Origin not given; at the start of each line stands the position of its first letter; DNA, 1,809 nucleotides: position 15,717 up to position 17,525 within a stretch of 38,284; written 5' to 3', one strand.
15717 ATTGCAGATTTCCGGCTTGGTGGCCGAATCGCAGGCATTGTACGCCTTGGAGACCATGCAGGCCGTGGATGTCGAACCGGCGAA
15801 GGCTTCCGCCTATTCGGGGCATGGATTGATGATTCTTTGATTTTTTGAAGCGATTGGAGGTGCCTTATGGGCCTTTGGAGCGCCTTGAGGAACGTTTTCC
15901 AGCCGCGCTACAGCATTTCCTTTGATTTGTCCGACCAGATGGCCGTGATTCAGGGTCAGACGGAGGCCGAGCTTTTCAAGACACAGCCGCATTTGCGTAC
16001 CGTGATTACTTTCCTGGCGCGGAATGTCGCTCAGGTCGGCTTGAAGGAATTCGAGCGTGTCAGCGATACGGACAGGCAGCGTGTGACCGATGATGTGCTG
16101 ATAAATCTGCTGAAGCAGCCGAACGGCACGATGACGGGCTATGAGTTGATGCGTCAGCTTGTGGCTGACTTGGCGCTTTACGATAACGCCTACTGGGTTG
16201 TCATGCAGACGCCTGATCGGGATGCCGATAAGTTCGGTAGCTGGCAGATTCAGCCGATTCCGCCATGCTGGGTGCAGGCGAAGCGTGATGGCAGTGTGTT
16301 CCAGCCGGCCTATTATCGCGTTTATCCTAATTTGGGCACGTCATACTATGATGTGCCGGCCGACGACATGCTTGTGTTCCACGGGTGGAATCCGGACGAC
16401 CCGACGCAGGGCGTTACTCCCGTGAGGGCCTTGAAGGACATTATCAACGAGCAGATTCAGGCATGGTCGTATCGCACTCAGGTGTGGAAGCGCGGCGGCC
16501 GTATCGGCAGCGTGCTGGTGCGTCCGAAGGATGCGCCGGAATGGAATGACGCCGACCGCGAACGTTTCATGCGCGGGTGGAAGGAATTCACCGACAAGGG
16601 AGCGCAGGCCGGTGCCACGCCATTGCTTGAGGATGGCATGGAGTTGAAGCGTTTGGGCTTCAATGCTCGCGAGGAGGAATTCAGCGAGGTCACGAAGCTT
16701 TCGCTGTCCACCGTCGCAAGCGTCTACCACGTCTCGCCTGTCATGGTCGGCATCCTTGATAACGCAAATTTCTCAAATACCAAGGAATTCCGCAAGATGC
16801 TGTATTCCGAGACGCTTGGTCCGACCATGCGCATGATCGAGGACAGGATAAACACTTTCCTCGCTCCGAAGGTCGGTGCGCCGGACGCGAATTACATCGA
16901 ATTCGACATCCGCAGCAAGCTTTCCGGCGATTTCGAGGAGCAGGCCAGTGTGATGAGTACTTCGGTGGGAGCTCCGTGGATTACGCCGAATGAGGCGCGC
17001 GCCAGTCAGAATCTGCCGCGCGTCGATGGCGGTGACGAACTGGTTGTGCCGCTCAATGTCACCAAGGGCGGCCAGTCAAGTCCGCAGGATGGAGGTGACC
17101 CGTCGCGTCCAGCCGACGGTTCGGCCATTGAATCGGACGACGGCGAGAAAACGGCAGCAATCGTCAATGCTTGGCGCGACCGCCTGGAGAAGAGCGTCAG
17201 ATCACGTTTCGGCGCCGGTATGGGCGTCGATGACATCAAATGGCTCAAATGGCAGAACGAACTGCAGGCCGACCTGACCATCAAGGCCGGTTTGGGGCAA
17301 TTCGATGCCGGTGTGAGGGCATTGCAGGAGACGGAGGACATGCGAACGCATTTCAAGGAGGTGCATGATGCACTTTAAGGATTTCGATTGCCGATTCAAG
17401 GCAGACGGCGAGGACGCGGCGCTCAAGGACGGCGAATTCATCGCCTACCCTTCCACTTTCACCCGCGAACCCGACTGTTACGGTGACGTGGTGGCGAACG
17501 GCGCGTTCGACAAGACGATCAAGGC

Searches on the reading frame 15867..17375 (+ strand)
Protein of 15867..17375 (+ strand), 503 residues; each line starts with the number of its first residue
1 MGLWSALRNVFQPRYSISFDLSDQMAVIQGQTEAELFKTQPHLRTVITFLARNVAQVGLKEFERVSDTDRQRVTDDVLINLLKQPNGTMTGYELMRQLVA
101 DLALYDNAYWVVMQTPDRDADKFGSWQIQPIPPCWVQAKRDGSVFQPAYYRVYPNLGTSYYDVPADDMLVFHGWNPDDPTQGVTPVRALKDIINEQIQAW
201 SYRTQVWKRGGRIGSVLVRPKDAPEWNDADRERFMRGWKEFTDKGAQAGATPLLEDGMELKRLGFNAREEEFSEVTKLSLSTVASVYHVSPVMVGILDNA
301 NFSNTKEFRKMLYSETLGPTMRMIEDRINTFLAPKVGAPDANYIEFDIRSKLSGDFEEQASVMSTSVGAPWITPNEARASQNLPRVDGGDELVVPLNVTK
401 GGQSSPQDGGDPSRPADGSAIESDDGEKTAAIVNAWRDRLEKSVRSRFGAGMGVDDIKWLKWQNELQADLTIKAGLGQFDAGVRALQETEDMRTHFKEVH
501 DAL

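Call 57: search_protein_families(library=pfam, proteins=[window:15867-17375:+], max_evalue=0.001)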
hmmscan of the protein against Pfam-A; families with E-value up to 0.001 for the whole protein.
window:15867-17375:+ (503 aa): 1 family
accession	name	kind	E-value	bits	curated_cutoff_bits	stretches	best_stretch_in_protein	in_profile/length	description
PF04860.17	Phage_portal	-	3.1e-70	237.4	39.1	1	43-381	3-320/321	Phage portal protein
